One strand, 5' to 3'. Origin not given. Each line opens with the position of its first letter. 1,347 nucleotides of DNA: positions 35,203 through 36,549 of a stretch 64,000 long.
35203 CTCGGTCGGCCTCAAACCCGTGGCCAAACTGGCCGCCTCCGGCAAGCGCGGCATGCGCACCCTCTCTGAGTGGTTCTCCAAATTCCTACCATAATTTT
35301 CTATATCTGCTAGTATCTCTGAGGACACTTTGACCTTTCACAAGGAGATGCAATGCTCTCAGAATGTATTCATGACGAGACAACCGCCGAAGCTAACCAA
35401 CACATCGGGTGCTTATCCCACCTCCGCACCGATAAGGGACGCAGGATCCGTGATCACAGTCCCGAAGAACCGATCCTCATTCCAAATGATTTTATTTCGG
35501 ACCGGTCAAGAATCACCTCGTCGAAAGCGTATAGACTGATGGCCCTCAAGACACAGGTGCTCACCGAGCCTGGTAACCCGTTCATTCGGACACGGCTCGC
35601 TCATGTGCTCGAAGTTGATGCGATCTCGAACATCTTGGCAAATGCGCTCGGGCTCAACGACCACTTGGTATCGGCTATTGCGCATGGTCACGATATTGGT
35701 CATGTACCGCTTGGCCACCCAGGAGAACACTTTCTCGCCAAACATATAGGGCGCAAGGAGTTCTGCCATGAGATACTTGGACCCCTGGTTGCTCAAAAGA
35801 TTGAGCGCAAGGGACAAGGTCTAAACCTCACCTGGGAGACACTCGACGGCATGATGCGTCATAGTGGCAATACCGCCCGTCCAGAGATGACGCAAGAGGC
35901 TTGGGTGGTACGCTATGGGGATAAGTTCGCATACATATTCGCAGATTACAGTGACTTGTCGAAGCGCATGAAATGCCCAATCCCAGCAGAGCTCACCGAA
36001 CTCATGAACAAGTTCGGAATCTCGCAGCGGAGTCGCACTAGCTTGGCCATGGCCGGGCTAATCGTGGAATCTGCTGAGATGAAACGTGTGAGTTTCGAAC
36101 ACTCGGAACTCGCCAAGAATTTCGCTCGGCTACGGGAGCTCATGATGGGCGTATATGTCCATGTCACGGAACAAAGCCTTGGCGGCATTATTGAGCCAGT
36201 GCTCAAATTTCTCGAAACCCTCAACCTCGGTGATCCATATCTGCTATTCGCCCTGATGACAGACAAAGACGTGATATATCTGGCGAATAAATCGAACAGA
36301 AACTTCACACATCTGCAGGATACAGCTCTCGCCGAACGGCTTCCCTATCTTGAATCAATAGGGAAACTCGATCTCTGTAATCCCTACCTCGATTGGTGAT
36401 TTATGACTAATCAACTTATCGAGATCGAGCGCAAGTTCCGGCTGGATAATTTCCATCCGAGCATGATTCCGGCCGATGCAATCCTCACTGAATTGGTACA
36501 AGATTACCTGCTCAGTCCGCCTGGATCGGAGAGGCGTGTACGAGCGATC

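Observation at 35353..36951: An HD-domain dGTPase-family hydrolase and a CYTH (triphosphate-tunnel) protein are inserted as a coupled pair between ftsA and ftsZ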

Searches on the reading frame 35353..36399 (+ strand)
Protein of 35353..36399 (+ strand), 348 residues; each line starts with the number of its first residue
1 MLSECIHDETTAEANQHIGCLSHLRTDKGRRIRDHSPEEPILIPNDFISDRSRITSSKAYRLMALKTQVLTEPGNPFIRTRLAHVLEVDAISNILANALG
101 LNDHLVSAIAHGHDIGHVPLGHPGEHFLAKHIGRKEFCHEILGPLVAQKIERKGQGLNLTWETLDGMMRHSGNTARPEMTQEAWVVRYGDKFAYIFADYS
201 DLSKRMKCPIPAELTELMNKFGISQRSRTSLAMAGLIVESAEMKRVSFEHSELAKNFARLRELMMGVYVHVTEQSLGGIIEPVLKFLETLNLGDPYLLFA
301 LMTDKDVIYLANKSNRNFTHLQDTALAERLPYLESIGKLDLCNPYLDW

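Call 3: search_protein_families(library=pfam, proteins=[window:35353-36399:+])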
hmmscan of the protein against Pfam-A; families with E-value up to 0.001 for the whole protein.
window:35353-36399:+ (348 aa): 1 family
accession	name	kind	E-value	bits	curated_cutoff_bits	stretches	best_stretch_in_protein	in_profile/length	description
PF01966.28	HD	-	3.3e-07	31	22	1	81-193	1-114/116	HD domain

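Call 4: search_protein_families(library=ncbifam, proteins=[window:35353-36399:+])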
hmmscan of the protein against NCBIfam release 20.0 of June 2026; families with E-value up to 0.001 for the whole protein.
window:35353-36399:+ (348 aa): 11 families
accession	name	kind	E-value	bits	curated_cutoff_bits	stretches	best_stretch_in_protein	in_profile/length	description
NF002327.0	PRK01286.1-2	equivalog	7.4e-50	169.9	393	1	34-269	29-271/345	deoxyguanosinetriphosphate triphosphohydrolase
NF002329.0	PRK01286.1-4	equivalog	1.6e-41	142.7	494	1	27-264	25-263/342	deoxyguanosinetriphosphate triphosphohydrolase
NF002326.0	PRK01286.1-1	equivalog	1.4e-28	100.3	390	1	22-179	14-171/379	deoxyguanosinetriphosphate triphosphohydrolase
TIGR01353.1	dGTP_triPase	subfamily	1.1e-27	97.6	152.35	1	45-204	3-177/389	dGTP triphosphohydrolase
NF002328.0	PRK01286.1-3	equivalog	4.4e-27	95.1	467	1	39-183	33-181/404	deoxyguanosinetriphosphate triphosphohydrolase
NF002829.0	PRK03007.1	equivalog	4e-23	82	385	1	27-183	14-177/425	deoxyguanosinetriphosphate triphosphohydrolase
NF002330.0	PRK01286.1-5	equivalog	1.1e-22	80.7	511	1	39-174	20-159/384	deoxyguanosinetriphosphate triphosphohydrolase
NF041026.1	antiphage_dGTPase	exception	6e-19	68.5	400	1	45-174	17-160/425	anti-phage deoxyguanosine triphosphatase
NF003701.1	PRK05318.1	subfamily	5.4e-16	58.5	383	1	46-169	19-157/426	anti-phage deoxyguanosine triphosphatase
NF002205.0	PRK01096.1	equivalog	9.2e-11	41.4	439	1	38-129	19-126/444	deoxyguanosinetriphosphate triphosphohydrolase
NF003429.0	PRK04926.1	equivalog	1.5e-09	37.3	405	1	36-130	21-134/500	dGTPase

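Call 7: search_protein_families(library=pfam, proteins=[window:35353-36399:+], max_evalue=10)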
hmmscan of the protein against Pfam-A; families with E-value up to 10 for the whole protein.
window:35353-36399:+ (348 aa): 1 family
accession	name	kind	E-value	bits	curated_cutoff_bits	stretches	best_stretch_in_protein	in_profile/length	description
PF01966.28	HD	-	3.3e-07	31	22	1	81-193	1-114/116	HD domain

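Call 8: search_protein_families(library=padloc, proteins=[window:35353-36399:+], max_evalue=1)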
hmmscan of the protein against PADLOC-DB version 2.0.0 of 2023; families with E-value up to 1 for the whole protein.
window:35353-36399:+ (348 aa): 1 family
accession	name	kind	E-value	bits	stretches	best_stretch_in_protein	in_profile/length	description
PDLC02374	dGTPase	-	7.3e-30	102.6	1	43-183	37-175/395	-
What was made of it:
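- On Anti-phage dGTPase (defence effector): The PADLOC dGTPase hit has E 7e-30 but covers model positions 37-175 of 395 only (call 8).
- Checked: HD call: Pfam HD is above its threshold. dGTPase NCBIfam and PADLOC models hit strongly, but below every curated cutoff and mainly over the N-terminal half (calls 3, 4, 8). CYTH call: no Pfam, NCBIfam or PADLOC hit for the sequence itself, even at E<=10 (calls 3, 4, 7, 8).
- dGTPase-family enzymes are known defence effectors, and PADLOC's dGTPase model hits HD at E 7e-30 (call 8).
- Tried and rejected: Direct Pfam, NCBIfam and PADLOC scans of CYTH gave nothing (calls 3, 4, 7, 8).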

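Call 10: search_solved_structures(query=window:35353-36399:+, max_evalue=0.001, show_alignments=1)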
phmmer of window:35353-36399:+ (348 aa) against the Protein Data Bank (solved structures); distinct sequences matched with E-value up to 0.001: 14.
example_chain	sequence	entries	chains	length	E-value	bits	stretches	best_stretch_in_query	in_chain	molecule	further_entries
2dqb_A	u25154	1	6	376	4.9e-25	91.8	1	30-215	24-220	Deoxyguanosinetriphosphate triphosphohydrolase, putative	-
9p8w_A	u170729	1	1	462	4.8e-09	39.2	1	38-208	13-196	Deoxyguanosinetriphosphate triphosphohydrolase-like protein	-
7lwz_B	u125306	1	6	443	6e-09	38.9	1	46-171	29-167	Deoxyguanosinetriphosphate triphosphohydrolase-like protein 1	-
9vwa_A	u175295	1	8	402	7.5e-09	38.6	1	45-128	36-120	Deoxyguanosinetriphosphate triphosphohydrolase-like protein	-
2pgs_A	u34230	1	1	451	1.4e-07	34.4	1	35-331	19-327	Putative deoxyguanosinetriphosphate triphosphohydrolase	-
9vwc_A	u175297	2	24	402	1.7e-07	34.1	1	45-128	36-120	Deoxyguanosinetriphosphate triphosphohydrolase-like protein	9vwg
4x9e_A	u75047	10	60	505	2.2e-05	27.2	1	45-98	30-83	Deoxyguanosinetriphosphate triphosphohydrolase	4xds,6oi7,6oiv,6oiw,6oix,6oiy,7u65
7tu0_A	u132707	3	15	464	4.6e-05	26.2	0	46-129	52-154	dGTP triphosphohydrolase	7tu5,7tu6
3bg2_A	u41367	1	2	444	4.9e-05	26.1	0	47-129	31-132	DGTP triphosphohydrolase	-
7w1f_A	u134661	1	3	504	0.00012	24.8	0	48-128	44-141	Probable deoxyguanosinetriphosphate triphosphohydrolase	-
7tu1_A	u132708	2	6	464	0.00025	23.7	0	47-129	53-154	dGTP triphosphohydrolase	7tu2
7tu3_A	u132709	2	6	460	0.00031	23.4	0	47-129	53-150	dGTP triphosphohydrolase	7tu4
7tu7_A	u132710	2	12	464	0.00087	21.9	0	46-100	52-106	dGTP triphosphohydrolase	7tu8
9p8s_A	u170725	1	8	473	0.00097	21.8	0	80-130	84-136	DNTP triphosphohydrolase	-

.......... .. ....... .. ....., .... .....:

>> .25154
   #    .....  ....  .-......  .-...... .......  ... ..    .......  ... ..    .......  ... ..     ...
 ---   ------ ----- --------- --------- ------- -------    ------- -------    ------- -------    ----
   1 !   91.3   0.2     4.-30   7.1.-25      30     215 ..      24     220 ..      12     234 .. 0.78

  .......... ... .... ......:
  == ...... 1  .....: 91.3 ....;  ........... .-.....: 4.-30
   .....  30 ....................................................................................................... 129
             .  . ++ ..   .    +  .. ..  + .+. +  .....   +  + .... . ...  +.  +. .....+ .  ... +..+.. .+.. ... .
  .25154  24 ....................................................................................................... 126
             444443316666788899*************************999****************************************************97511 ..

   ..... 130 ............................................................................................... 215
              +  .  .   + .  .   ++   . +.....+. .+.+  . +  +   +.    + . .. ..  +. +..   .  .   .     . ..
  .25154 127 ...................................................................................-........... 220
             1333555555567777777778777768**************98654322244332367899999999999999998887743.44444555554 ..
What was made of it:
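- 35353..36399 (+): HD-domain dNTP triphosphohydrolase-like gene (348 aa). The NCBI record starts it at M63 (286 aa), which is probably too short. PDB 2DQB, E 4.9e-25 (call 10).
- Closest known: Stand-alone anti-phage dGTPases. Same: There are partial HMM hits (calls 4, 8, 10).
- HD: PDB 2DQB E 4.9e-25 (call 10).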

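Call 13: find_homologous_proteins(query=window:35353-36399:+)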
Query window:35353-36399:+ (348 aa): 305 proteins with E <= 0.001 among 2897 candidates; the best 120 are listed.
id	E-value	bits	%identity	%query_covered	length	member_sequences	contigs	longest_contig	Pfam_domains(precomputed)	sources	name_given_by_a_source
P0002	2.1e-189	647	100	82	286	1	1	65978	PF01966.29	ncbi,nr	ncbi:HD domain-containing protein [Candidatus Parcubacteria bacterium]|nr:HD domain-containing prote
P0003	3.9e-136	472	62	98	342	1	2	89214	PF01966.29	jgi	jgi:dGTPase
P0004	5.8e-135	468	62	95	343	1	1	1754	PF01966.29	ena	-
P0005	1.2e-133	464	61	98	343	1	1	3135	PF01966.29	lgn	-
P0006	2.7e-131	456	62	98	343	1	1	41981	PF01966.29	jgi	jgi:dGTPase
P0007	3.9e-130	452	62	95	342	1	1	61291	PF01966.29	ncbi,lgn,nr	ncbi:MAG: hypothetical protein JWN89_288 [Parcubacteria group bacterium]|nr:hypothetical protein [Pa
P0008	7.5e-129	448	60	97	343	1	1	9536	PF01966.29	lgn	-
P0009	2.6e-128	446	61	96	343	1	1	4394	PF01966.29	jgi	jgi:dGTPase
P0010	2.9e-126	439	59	99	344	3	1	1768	PF01966.29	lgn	-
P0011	9.8e-126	438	60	95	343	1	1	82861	PF01966.29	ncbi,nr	ncbi:HD domain-containing protein [Candidatus Parcubacteria bacterium]|nr:HD domain-containing prote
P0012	1.6e-125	437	62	95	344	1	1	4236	PF01966.29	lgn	-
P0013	2.2e-125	437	60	97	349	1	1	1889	PF01966.29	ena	-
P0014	1.8e-124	434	60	97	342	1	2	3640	PF01966.29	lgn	-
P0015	9.3e-124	431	59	95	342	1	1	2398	PF01966.29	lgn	-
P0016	3.7e-123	429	58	95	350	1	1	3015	PF01966.29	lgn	-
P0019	1.1e-122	428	65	84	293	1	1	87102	PF01966.29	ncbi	-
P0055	6.3e-112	392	54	97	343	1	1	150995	PF01966.29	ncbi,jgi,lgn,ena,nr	ncbi:MAG TPA: HD domain-containing protein [Candidatus Paceibacterota bacterium]|nr:HD domain-contai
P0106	4.3e-105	370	53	97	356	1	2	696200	PF01966.29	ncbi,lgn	-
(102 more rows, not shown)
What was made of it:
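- On Anti-phage dGTPase (defence effector): The orthologue family is lineage-wide (call 13).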

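Call 14: find_encoding_contigs(protein=P0003, flank=6000, max_places=2)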
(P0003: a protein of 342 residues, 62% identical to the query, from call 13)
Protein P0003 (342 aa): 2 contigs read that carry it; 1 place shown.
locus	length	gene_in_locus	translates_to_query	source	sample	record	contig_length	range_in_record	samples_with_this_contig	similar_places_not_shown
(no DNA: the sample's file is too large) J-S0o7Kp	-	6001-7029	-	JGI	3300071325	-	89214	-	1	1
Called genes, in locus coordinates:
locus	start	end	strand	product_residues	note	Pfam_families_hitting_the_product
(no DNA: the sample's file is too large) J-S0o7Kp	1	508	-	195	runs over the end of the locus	PF00561:Abhydrolase_1 (faint), PF06821:Ser_hydrolase, PF12697:Abhydrolase_6 (faint), PF08538:DUF1749 (faint)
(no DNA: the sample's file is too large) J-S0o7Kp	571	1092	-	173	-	-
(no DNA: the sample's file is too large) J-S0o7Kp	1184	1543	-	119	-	-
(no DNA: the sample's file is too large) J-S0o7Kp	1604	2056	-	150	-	PF01878:EVE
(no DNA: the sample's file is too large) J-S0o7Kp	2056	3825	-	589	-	PF08439:Peptidase_M3_N, PF01432:Peptidase_M3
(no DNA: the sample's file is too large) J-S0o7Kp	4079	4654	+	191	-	PF13302:Acetyltransf_3, PF13420:Acetyltransf_4, PF13523:Acetyltransf_8, PF00583:Acetyltransf_1 (weak)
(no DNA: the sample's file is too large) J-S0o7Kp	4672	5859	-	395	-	PF00704:Glyco_hydro_18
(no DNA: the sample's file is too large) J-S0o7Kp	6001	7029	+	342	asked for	PF01966:HD (weak)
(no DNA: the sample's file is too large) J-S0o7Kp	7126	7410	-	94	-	-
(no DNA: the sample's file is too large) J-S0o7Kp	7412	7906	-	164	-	PF00856:SET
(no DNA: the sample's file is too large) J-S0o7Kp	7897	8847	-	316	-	PF00413:Peptidase_M10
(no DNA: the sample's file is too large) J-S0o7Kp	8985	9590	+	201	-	-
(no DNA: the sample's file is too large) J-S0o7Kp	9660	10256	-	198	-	-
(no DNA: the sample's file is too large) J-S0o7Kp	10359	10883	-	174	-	-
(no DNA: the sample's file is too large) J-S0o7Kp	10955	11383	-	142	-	-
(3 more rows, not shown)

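Call 15: find_encoding_contigs(protein=P0007, flank=6000, max_places=2)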
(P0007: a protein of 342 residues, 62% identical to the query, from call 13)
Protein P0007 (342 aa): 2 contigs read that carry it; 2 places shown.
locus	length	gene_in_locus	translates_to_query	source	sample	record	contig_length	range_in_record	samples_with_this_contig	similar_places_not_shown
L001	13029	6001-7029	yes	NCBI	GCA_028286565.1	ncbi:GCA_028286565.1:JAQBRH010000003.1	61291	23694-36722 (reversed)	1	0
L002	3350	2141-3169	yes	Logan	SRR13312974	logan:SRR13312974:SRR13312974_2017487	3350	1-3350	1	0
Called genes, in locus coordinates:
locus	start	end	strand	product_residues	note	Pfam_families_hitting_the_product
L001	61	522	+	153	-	-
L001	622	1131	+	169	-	-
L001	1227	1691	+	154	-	-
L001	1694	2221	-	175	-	PF01195:Pept_tRNA_hydro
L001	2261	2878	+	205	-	PF10502:Peptidase_S26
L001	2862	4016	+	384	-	PF03129:HGTP_anticodon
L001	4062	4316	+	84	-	-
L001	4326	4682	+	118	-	PF02130:YbeY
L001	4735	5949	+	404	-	PF11104:PilM_2, PF14450:FtsA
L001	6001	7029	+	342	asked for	PF01966:HD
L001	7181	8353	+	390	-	PF00091:Tubulin, PF12327:FtsZ_C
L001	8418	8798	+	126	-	-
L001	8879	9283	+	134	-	-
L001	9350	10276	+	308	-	PF00890:FAD_binding_2 (faint), PF01134:GIDA (faint), PF01266:DAO (faint), PF01946:Thi4 (faint), PF07992:Pyr_redox_2, PF12831:FAD_oxidored (weak), PF13738:Pyr_redox_3, PF00070:Pyr_redox, +2 more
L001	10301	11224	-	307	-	-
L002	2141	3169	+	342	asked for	PF01966:HD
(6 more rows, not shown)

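Call 16: find_encoding_contigs(protein=P0055, flank=6000, max_places=2)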
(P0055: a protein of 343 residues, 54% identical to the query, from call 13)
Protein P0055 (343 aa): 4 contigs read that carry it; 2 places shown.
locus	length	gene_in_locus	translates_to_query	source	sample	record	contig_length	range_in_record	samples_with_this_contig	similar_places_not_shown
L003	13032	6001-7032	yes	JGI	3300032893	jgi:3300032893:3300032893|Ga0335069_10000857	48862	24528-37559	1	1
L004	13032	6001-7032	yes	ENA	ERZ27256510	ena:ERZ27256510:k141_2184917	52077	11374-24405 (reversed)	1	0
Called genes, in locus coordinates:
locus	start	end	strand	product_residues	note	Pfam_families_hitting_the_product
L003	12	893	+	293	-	PF01544:CorA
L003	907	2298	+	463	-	PF00133:tRNA-synt_1 (faint), PF01406:tRNA-synt_1e, PF01921:tRNA-synt_1f (faint), PF09334:tRNA-synt_1g, PF09190:DALR_2 (weak), PF23493:CysS_C (faint)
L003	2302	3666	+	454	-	PF00772:DnaB, PF13481:AAA_25, PF03796:DnaB_C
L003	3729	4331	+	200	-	PF21176:RecR_HhH, PF13662:Toprim_4 (weak), PF21175:RecR_C (weak)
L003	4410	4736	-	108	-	-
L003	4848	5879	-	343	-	PF01926:MMR_HSR1, PF02421:FeoB_N (weak), PF06071:YchF-GTPase_C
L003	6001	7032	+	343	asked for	PF01966:HD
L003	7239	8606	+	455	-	PF18914:DUF5666 (faint)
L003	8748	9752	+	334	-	-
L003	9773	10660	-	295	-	-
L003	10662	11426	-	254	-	PF12679:ABC2_membrane_2, PF10920:DUF2705 (weak)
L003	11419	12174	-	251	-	PF00005:ABC_tran, PF13304:AAA_21 (faint)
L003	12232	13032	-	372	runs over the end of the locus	PF02540:NAD_synthase (weak), PF03054:tRNA_Me_trans, PF20259:tRNA_Me_trans_M, PF20258:tRNA_Me_trans_C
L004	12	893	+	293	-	PF01544:CorA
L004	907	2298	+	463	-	PF00133:tRNA-synt_1 (faint), PF01406:tRNA-synt_1e, PF01921:tRNA-synt_1f (faint), PF09334:tRNA-synt_1g, PF09190:DALR_2 (weak), PF23493:CysS_C (faint)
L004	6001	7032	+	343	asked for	PF01966:HD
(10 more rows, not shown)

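Call 17: find_encoding_contigs(protein=P0106, flank=6000, max_places=2)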
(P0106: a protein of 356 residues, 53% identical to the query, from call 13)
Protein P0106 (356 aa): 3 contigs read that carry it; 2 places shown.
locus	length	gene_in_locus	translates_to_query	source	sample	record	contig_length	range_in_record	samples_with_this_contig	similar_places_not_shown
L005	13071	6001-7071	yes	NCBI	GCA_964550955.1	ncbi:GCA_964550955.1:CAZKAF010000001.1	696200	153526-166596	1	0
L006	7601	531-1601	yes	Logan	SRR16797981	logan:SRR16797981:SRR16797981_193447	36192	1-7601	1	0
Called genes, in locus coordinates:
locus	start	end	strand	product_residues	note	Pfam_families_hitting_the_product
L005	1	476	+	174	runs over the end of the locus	-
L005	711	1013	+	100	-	-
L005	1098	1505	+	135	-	PF00903:Glyoxalase, PF06983:3-dmu-9_3-mt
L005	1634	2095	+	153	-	-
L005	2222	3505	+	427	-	PF01078:Mg_chelatase (faint), PF05496:RuvB_N, PF00004:AAA, PF00158:Sigma54_activat (faint), PF07724:AAA_2 (weak), PF07728:AAA_5, PF16193:AAA_assoc_2, PF12002:MgsA_C, +3 more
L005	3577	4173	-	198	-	-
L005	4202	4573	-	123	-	PF09966:DUF2200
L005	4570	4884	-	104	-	PF13376:OmdA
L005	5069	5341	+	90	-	-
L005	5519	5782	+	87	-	-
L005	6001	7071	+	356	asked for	PF01966:HD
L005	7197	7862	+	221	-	PF00300:His_Phos_1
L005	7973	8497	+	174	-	-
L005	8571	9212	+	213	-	PF00657:Lipase_GDSL, PF13472:Lipase_GDSL_2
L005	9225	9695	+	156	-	PF12883:DUF3828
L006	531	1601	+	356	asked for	PF01966:HD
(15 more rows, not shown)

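Call 39: find_related_loci(query=A3, collection=metagenome_contigs, flank=4000)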
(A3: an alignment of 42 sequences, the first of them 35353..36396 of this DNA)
Query A3 (348 aa) in metagenome_contigs; peptide patterns used: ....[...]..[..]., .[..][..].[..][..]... (x = any residue, [..] = any of these).
154 stretches matched a pattern; 74 encode a relative of the query (tblastn E <= 1e-3); 74 distinct loci.
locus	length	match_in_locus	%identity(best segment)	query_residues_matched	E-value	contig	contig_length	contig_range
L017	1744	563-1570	56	12-348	2e-134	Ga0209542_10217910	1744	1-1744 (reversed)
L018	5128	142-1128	56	19-348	1e-123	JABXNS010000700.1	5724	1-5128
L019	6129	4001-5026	54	14-348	6e-123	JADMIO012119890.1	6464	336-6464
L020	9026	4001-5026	54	14-348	7e-123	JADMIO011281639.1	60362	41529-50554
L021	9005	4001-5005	54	13-348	3e-122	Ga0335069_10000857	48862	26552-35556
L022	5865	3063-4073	54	13-348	1e-120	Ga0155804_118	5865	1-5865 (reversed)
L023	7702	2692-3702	54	13-348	2e-120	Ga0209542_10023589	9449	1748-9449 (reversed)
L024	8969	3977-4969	56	19-348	5e-120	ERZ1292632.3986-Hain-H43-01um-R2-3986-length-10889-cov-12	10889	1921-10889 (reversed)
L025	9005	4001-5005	54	13-348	5e-120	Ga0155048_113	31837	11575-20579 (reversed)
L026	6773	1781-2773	56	19-348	4e-120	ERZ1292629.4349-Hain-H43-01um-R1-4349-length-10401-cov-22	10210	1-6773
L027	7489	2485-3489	54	13-348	4e-120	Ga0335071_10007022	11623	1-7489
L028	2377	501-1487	55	19-348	2e-126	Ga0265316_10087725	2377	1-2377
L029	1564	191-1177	55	19-348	1e-128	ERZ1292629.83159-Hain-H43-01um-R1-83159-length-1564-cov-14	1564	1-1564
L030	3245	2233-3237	53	13-348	1e-121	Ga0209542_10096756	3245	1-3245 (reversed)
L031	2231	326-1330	52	13-348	9e-121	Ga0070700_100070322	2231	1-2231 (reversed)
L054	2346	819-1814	47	19-348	7e-88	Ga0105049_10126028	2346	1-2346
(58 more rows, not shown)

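Call 54: find_encoding_contigs(protein=P0019, flank=6000, max_places=2)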
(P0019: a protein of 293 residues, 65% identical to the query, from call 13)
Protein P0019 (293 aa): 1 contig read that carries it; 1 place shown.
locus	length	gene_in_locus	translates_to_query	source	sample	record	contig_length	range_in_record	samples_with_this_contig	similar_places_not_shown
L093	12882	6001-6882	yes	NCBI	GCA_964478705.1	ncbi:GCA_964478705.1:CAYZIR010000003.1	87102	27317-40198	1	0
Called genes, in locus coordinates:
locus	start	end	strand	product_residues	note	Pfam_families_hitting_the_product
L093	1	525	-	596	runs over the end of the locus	PF00009:GTP_EFTU, PF01926:MMR_HSR1, PF22042:EF-G_D2, PF03144:GTP_EFTU_D2, PF00679:EFG_C, PF21018:BipA_C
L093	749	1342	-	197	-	PF09335:VTT_dom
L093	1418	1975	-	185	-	-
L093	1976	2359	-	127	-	PF01219:DAGK_prokar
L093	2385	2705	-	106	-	-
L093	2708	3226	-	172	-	PF00717:Peptidase_S24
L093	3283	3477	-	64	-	-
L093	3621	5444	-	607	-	PF00005:ABC_tran, PF02463:SMC_N (faint)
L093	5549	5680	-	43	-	-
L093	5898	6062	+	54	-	-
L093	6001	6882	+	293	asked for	PF01966:HD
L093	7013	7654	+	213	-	PF13489:Methyltransf_23 (weak), PF13847:Methyltransf_31 (faint)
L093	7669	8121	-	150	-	PF06983:3-dmu-9_3-mt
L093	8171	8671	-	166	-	PF06185:YecM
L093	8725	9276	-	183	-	-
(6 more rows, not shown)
